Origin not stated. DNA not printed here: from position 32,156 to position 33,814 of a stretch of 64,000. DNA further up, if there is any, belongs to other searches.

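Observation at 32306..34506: Thymidylate-kinase-like protein with aberrant P-loop (GSGKGE) fused to a ~250-aa unknown domain, co-operonic with a CarbopepD_reg membrane protein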

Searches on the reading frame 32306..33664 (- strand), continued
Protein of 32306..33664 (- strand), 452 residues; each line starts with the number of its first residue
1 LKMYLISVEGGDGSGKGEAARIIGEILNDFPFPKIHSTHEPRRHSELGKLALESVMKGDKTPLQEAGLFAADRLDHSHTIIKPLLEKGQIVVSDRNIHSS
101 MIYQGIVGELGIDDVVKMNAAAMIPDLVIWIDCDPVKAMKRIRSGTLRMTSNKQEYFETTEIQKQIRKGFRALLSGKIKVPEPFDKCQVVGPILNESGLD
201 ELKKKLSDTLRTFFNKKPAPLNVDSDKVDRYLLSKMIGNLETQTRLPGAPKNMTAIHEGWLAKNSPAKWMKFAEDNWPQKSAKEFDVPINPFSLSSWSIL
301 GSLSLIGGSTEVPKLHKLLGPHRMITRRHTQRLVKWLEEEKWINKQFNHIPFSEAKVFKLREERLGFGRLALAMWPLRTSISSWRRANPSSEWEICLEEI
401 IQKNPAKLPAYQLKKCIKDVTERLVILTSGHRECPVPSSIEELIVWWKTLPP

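Call 31: find_related_loci(query=A5, collection=genome_contigs, flank=6000)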
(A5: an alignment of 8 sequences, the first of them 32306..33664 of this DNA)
Query A5 (452 aa) in genome_contigs; peptide patterns used: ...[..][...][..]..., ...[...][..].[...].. (x = any residue, [..] = any of these).
434 stretches matched a pattern; 428 encode a relative of the query (tblastn E <= 1e-3); the best 80 are kept; 80 distinct loci.
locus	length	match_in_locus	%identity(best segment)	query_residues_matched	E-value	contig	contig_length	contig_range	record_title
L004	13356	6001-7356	99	1-452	0e+0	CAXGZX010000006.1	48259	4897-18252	MAG TPA_asm: uncultured Candidatus Poseidoniales archaeon isolate SRR12479745_concoct_51 genome assembly, contig: ERZ487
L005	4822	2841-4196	94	1-452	0e+0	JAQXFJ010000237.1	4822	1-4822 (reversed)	MAG: Candidatus Poseidoniaceae archaeon isolate cluster3-bin.58 k119_544095, whole genome shotgun sequence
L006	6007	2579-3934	93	1-452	0e+0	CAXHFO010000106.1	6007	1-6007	MAG TPA_asm: uncultured Candidatus Poseidoniales archaeon isolate SRR12479975_concoct_5 genome assembly, contig: ERZ4874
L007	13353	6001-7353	94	2-452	0e+0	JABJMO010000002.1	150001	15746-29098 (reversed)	MAG: Methanobacteriota archaeon isolate SI075_bin14 k141_2833867, whole genome shotgun sequence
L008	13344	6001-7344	93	1-448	0e+0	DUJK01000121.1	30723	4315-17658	MAG TPA_asm: Candidatus Poseidoniaceae archaeon isolate UBA8734 contig_8875, whole genome shotgun sequence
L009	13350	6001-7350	84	1-452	0e+0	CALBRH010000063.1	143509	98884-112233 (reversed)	MAG TPA_asm: uncultured euryarchaeote isolate ERR599136_bin.74_CONCOCT_v1.1_MAG genome assembly, contig: ERZ841824.36, w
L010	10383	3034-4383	84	1-452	0e+0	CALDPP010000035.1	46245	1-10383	MAG TPA_asm: uncultured euryarchaeote isolate ERR598966_bin.16_CONCOCT_v1.1_MAG genome assembly, contig: ERZ832020.82, w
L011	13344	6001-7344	83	3-452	0e+0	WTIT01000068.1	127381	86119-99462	MAG: Methanobacteriota archaeon isolate PL36325bin_14 NODE_14_length_127381_cov_12.648461, whole genome shotgun sequence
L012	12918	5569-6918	83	1-452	0e+0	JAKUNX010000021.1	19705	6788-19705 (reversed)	MAG: Candidatus Poseidoniaceae archaeon isolate ALOHA_A2.0_18 A2.0-MGIIa-L1-1_21, whole genome shotgun sequence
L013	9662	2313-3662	83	1-452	0e+0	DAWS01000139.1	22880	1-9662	MAG TPA_asm: Euryarchaeota archaeon UBA111 UBA111_contig_667, whole genome shotgun sequence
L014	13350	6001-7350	83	1-452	0e+0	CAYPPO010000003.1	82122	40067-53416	MAG TPA_asm: uncultured Candidatus Poseidoniales archaeon isolate binchicken_co76_63 genome assembly, contig: NODE_276_l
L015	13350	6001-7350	82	1-452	0e+0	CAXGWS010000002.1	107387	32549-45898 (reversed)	MAG TPA_asm: uncultured Candidatus Poseidoniales archaeon isolate ERR594347_concoct_43 genome assembly, contig: ERZ11848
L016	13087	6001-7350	81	1-452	0e+0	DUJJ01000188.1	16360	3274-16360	MAG TPA_asm: Candidatus Poseidoniaceae archaeon isolate UBA8725 contig_20426, whole genome shotgun sequence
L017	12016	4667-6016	80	1-452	0e+0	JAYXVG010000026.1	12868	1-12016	MAG: Thermoplasmatota archaeon isolate XS_MAG117 XS_MAG117_0026, whole genome shotgun sequence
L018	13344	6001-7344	80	3-452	0e+0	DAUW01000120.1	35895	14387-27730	MAG TPA_asm: Euryarchaeota archaeon UBA229 UBA229_contig_22486, whole genome shotgun sequence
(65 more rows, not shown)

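Call 66: fold_search(model_id=the predicted structure, library=pdb)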
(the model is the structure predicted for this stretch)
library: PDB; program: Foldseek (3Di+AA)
matches with E <= 10: 1295; with E <= 0.001: 226
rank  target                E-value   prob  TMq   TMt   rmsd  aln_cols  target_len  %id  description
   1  4dwj_B                4.4e-09  1.00  0.37  0.76   4.1       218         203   23  Crystal structure of Thymidylate Kinase from Staphylococcus aureus in complex with Thymidine Monophosphate (released 2012-03-07)
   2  4xwa_A                4.8e-09  1.00  0.37  0.76   4.3       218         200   22  TMK from S.aureus in complex with the Piperidinyl Thymine class inhibitor with a C5 ethyl-amine (released 2015-02-11)
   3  4eaq_A                5.9e-09  1.00  0.37  0.77   4.7       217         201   21  Crystal structure of Thymidylate Kinase from Staphylococcus aureus in complex with 3'-Azido-3'-Deoxythymidine-5'-Monop (released 2012-04-11)
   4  4qgh_B                6.2e-09  1.00  0.36  0.77   4.7       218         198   22  S.aureus TMK in complex with potent inhibitor compound 47 (released 2014-06-11)
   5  2ccg_A                7.9e-09  1.00  0.37  0.77   4.3       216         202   23  Crystal structure of His-tagged S. aureus thymidylate kinase complexed with thymidine monophosphate (TMP) (released 2006-03-08)
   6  3lv8                  9.2e-09  1.00  0.38  0.78   3.5       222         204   19  1.8 Angstrom resolution crystal structure of a thymidylate kinase (tmk) from Vibrio cholerae O1 biovar eltor str. N16961 (released 2010-03-02)
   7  4dwj_H                1.1e-08  1.00  0.36  0.78   4.3       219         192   21  Crystal structure of Thymidylate Kinase from Staphylococcus aureus in complex with Thymidine Monophosphate (released 2012-03-07)
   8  4dwj_C                1.1e-08  1.00  0.36  0.75   4.1       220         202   21  Crystal structure of Thymidylate Kinase from Staphylococcus aureus in complex with Thymidine Monophosphate (released 2012-03-07)
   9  1e9c                  1.1e-08  1.00  0.37  0.75   3.9       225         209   22  Mutant human thymidylate kinase complexed with TMP and APPNP (released 2001-10-11)
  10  1e98                  1.3e-08  1.00  0.38  0.75   3.8       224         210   21  Wild type human thymidylate kinase complexed with AZTMP and ADP (released 2001-10-05)
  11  2ccg_B                1.3e-08  1.00  0.36  0.76   4.4       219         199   21  Crystal structure of His-tagged S. aureus thymidylate kinase complexed with thymidine monophosphate (TMP) (released 2006-03-08)
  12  4dwj_A                1.4e-08  1.00  0.37  0.78   4.4       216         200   23  Crystal structure of Thymidylate Kinase from Staphylococcus aureus in complex with Thymidine Monophosphate (released 2012-03-07)
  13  4hdc_B                1.4e-08  1.00  0.37  0.79   3.9       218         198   22  Discovery of Selective and Potent Inhibitors of Gram-positive Bacterial Thymidylate Kinase (TMK: Compound 41) (released 2012-10-24)
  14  2ccj_B                1.4e-08  1.00  0.36  0.77   4.1       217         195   22  Crystal structure of S. aureus thymidylate kinase complexed with thymidine monophosphate (released 2006-03-08)
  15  1nn5                  1.5e-08  1.00  0.38  0.78   3.6       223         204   22  Crystal structure of human thymidylate kinase with d4TMP + AppNHp (released 2003-03-18)
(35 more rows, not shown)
